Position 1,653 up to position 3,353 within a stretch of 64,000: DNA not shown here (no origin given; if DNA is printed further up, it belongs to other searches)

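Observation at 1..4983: Translationally coupled VgrG-PAAR-effector-immunity-adaptor cassette carrying an uncharacterised 467-aa cargo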

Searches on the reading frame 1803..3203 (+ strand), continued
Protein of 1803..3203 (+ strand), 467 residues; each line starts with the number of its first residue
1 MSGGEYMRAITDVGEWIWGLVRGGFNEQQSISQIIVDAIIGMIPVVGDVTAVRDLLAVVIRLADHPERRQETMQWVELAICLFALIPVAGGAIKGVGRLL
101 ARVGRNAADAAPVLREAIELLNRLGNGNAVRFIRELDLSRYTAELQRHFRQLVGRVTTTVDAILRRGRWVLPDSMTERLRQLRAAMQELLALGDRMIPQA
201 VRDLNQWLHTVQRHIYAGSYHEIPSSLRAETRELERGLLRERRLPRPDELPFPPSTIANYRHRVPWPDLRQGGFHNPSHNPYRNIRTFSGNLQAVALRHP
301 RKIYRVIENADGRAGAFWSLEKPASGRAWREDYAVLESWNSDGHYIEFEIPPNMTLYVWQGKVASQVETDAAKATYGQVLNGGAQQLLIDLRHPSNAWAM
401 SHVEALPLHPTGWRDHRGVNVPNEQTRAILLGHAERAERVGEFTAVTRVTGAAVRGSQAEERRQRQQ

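Call 43: search_solved_structures(query=A1, max_evalue=10, show_alignments=4)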
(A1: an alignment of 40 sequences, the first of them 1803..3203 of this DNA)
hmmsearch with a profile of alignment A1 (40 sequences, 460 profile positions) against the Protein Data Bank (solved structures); distinct sequences matched with E-value up to 10: 4.
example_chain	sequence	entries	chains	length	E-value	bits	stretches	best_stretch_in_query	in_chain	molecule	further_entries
4l8i_A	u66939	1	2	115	0.26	13.7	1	142-205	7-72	RSV epitope scaffold FFL_005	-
8bip_B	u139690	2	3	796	1.6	11.1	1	148-243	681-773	N-terminal acetyltransferase B complex subunit MDM20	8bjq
8ek4_A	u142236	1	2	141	3.9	9.8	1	172-237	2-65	Ice-binding protein TIP-99a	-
6kos_A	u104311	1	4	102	7.1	8.9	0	150-214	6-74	SUWA (Super WA20)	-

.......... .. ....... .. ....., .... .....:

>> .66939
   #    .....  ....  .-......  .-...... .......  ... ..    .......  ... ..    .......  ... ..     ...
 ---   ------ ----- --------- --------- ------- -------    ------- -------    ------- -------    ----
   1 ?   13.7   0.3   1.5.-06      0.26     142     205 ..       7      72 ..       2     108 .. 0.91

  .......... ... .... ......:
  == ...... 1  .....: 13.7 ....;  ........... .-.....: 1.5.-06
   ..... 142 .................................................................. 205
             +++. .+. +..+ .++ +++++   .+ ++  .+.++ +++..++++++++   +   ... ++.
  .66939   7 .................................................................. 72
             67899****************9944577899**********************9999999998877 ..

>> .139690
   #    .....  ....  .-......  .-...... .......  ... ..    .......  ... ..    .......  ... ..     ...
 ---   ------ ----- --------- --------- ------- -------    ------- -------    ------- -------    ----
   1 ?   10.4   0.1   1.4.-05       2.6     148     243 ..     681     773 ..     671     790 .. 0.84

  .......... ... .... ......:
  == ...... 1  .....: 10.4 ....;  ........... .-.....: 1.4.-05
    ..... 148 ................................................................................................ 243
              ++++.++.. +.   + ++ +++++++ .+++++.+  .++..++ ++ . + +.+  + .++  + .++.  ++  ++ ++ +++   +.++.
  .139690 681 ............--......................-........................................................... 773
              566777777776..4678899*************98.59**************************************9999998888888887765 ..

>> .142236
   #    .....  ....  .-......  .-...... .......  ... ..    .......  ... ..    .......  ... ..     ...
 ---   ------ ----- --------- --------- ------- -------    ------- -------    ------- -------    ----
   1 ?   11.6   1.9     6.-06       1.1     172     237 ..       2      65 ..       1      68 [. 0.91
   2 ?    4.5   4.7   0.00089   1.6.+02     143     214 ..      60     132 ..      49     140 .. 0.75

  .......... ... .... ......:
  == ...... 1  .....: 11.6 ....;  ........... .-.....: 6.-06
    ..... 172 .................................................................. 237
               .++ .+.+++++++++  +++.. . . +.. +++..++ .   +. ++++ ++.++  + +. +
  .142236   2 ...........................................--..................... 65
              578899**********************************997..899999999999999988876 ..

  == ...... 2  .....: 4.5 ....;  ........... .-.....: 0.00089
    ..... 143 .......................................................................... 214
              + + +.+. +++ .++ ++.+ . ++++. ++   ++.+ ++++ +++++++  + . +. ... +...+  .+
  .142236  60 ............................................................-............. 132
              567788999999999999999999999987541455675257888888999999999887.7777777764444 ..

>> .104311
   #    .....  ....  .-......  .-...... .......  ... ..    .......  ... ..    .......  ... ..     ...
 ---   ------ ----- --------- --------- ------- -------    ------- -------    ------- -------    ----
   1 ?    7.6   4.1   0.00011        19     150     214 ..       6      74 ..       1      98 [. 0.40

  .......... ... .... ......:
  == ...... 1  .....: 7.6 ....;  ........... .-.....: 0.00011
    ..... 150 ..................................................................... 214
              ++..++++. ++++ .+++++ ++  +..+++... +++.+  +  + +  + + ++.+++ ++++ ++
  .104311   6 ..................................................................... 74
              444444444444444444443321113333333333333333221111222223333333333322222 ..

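Call 55: list_cluster_members(proteins=[P0120, P0109, P0002])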
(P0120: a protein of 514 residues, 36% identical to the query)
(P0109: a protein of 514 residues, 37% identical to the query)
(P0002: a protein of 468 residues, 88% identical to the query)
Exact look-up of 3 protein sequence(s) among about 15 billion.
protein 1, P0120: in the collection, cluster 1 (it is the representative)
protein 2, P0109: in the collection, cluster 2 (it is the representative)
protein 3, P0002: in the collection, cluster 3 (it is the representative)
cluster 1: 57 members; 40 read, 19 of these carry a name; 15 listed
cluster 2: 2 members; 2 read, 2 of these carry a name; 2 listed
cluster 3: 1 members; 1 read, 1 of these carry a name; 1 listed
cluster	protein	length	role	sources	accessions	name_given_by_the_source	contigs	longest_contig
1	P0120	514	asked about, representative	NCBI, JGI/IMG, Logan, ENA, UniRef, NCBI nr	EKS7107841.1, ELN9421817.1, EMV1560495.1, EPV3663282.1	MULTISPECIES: hypothetical protein [Enterobacter] | hypothetical protein | hypothetical protein n=1 Tax=Enterobacter TaxID=547 RepID=UPI00079C66B9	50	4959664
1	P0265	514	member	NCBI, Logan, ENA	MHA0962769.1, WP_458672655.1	hypothetical protein [Enterobacter cancerogenus]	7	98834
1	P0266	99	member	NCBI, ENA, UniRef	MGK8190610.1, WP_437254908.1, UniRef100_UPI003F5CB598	hypothetical protein [Enterobacter ludwigii] | hypothetical protein n=1 Tax=Enterobacter ludwigii TaxID=299767 RepID=UPI003F5CB598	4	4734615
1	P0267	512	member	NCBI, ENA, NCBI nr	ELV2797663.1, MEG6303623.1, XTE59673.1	hypothetical protein UXP06_03315 [Enterobacter ludwigii] | hypothetical protein [Enterobacter ludwigii]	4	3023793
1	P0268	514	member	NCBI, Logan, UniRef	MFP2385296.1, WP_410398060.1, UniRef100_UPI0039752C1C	hypothetical protein [Enterobacter ludwigii] | hypothetical protein n=1 Tax=Enterobacter ludwigii TaxID=299767 RepID=UPI0039752C1C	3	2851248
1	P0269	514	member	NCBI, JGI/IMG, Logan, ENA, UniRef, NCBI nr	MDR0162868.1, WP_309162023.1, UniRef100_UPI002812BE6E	hypothetical protein P7L84_04725 [Enterobacter ludwigii] | hypothetical protein n=1 Tax=Enterobacter ludwigii TaxID=299767 RepID=UPI002812BE6E | hypothetical protein [Enterobacter ludwigii]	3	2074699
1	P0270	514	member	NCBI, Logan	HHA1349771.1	TPA: hypothetical protein ACOEER_000801 [Enterobacter ludwigii]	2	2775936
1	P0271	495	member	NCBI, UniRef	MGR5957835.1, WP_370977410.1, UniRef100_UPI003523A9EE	hypothetical protein [Enterobacter ludwigii] | hypothetical protein n=1 Tax=Enterobacter ludwigii TaxID=299767 RepID=UPI003523A9EE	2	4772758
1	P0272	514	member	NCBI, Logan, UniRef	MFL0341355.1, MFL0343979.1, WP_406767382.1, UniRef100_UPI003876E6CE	hypothetical protein [Enterobacter ludwigii] | hypothetical protein n=1 Tax=Enterobacter ludwigii TaxID=299767 RepID=UPI003876E6CE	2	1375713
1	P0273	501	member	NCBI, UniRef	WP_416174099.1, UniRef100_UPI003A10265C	hypothetical protein [Enterobacter ludwigii] | hypothetical protein n=1 Tax=Enterobacter ludwigii TaxID=299767 RepID=UPI003A10265C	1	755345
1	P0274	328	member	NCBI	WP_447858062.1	hypothetical protein [Enterobacter ludwigii]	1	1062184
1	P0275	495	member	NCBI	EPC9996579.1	hypothetical protein ACR30C_004759 [Enterobacter ludwigii]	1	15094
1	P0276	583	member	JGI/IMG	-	hypothetical protein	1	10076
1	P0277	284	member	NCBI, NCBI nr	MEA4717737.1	hypothetical protein VBQ97_27795, partial [Klebsiella pneumoniae] | hypothetical protein [Klebsiella pneumoniae]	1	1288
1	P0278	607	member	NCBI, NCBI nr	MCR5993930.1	hypothetical protein HKW65_22495 [Enterobacter ludwigii] | hypothetical protein [Enterobacter ludwigii]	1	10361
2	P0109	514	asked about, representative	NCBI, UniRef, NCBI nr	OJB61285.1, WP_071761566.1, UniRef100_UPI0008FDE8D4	hypothetical protein BGV60_05725 [Burkholderia ubonensis] | hypothetical protein n=1 Tax=Burkholderia ubonensis TaxID=101571 RepID=UPI0008FDE8D4 | hypothetical protein [Burkholderia ubonensis]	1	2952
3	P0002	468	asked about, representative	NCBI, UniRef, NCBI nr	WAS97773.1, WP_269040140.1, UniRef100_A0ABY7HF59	hypothetical protein [Nannocystis punicea] | Uncharacterized protein n=1 Tax=Nannocystis punicea TaxID=2995304 RepID=A0ABY7HF59_9BACT | hypothetical protein [Nannocystis poenicansa]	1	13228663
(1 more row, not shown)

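Call 65: search_protein_families(library=pfam, proteins=[L006:5211-5531:+, L006:6167-6835:+, L006:6846-7646:+, L006:7639-8001:+, L009:6991-8001:+, L008:6997-7974:+, L007:2103-3902:+, L007:3983-4882:+, L059:5170-7956:+, L026:5164-8001:+], max_evalue=0.01)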
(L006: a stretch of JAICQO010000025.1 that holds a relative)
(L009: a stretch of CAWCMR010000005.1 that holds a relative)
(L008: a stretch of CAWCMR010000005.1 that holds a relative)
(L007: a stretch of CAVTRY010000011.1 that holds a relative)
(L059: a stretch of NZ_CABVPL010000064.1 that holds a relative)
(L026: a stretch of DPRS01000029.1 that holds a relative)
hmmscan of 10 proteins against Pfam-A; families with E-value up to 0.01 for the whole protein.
L006:5211-5531:+ (107 aa): 0 families

L006:6167-6835:+ (223 aa): 1 family
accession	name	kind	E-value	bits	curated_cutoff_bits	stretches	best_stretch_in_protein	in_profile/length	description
PF13503.11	DUF4123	-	4.1e-29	101.6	25.8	1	51-170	1-119/119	Domain of unknown function (DUF4123)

L006:6846-7646:+ (267 aa): 0 families

L006:7639-8001:+ (121 aa): 0 families

L009:6991-8001:+ (337 aa): 0 families

L008:6997-7974:+ (326 aa): 0 families

L007:2103-3902:+ (600 aa): 8 families
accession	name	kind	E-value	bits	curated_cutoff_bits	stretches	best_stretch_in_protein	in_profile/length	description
PF00009.33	GTP_EFTU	-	9.4e-55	185.6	26.5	1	8-186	3-188/188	Elongation factor Tu GTP binding domain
PF06421.17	LepA_C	-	2.6e-48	163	29.7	1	492-598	1-107/107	GTP-binding protein LepA C-terminus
PF00679.30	EFG_C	-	3.7e-19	69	27.9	1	403-484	2-82/89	Elongation factor G C-terminus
PF03144.31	GTP_EFTU_D2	-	1.3e-11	45.2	30.3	1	209-279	1-73/73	Elongation factor Tu domain 2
PF01926.29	MMR_HSR1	-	0.00012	22.6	21.9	1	19-136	10-113/113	50S ribosome-binding GTPase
PF00071.28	Ras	-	0.00025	21.1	21.6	1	54-184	28-160/162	Ras family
PF14492.12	EFG_III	-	0.0016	18.9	27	0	296-369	3-73/75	Elongation Factor G, domain III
PF16658.11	RF3_C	-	0.0039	17.5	40.1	1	289-371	4-80/132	Class II release factor RF3, C-terminal domain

L007:3983-4882:+ (300 aa): 1 family
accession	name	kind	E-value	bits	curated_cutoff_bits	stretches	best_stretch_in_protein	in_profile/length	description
PF10502.14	Peptidase_S26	-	6.9e-50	169.7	22.9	1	66-269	2-168/168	Signal peptidase, peptidase S26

L059:5170-7956:+ (929 aa): 5 families
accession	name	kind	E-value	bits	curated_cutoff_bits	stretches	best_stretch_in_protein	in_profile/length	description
PF05954.17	Phage_GPD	-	3.9e-87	292.7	30.1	1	46-358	2-304/305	Phage tail baseplate hub (GPD)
PF10106.14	DUF2345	-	1.3e-55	187.8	30.7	1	675-824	2-151/151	Uncharacterized protein conserved in bacteria (DUF2345)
PF13296.11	T6SS_Vgr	-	3.7e-34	117.5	22.4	1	530-634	1-106/108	Putative type VI secretion system Rhs element Vgr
PF04717.18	Phage_base_V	-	6.8e-12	46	23.8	1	443-510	10-75/75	Type VI secretion system/phage-baseplate injector OB domain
PF12059.13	DUF3540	-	0.0034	17.8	27.9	0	749-784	66-100/199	Protein of unknown function (DUF3540)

L026:5164-8001:+ (946 aa): 4 families
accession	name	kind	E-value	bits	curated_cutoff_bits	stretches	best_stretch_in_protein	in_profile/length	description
PF05954.17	Phage_GPD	-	1.9e-83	280.6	30.1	1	58-381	1-304/305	Phage tail baseplate hub (GPD)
PF10106.14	DUF2345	-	1.6e-41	142.1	30.7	1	685-833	3-151/151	Uncharacterized protein conserved in bacteria (DUF2345)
PF13296.11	T6SS_Vgr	-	6.5e-33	113.5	22.4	1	549-655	1-107/108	Putative type VI secretion system Rhs element Vgr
PF04717.18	Phage_base_V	-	2.7e-10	40.9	23.8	1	477-525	27-75/75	Type VI secretion system/phage-baseplate injector OB domain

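Call 68: search_protein_families(library=pfam, proteins=[L001:498-1607:-, L001:1771-2091:-, L001:2359-2853:+, L001:3050-3820:-, L001:4501-7359:+], max_evalue=0.001)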
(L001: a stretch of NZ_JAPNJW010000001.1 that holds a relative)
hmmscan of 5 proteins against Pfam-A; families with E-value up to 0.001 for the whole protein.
L001:498-1607:- (370 aa): 3 families
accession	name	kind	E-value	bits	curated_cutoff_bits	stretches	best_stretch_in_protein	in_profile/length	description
PF13176.12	TPR_7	-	0.00049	20.4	27.9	0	244-268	5-27/36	Tetratricopeptide repeat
PF13432.12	TPR_16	-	0.00075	20.3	32.7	0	213-270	4-62/65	Tetratricopeptide repeat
PF14559.12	TPR_19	-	0.00097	19.9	25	1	219-278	4-63/68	Tetratricopeptide repeat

L001:1771-2091:- (107 aa): 0 families

L001:2359-2853:+ (165 aa): 0 families

L001:3050-3820:- (257 aa): 0 families

L001:4501-7359:+ (953 aa): 4 families
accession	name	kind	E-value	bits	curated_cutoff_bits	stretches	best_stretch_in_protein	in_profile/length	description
PF05954.17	Phage_GPD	-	1.3e-83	281.2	30.1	1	278-578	2-304/305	Phage tail baseplate hub (GPD)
PF22178.3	Gp5_trimer_C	-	5.9e-27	94.5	30.9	1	718-814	1-98/112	Bacteriophage T4 gp5 C-terminal trimerisation domain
PF04717.18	Phage_base_V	-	1.1e-14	54.9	23.8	1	634-701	12-75/75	Type VI secretion system/phage-baseplate injector OB domain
PF20093.5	DUF6484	-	5.5e-05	24.2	27.6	1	678-700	39-61/61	Domain of unknown function (DUF6484)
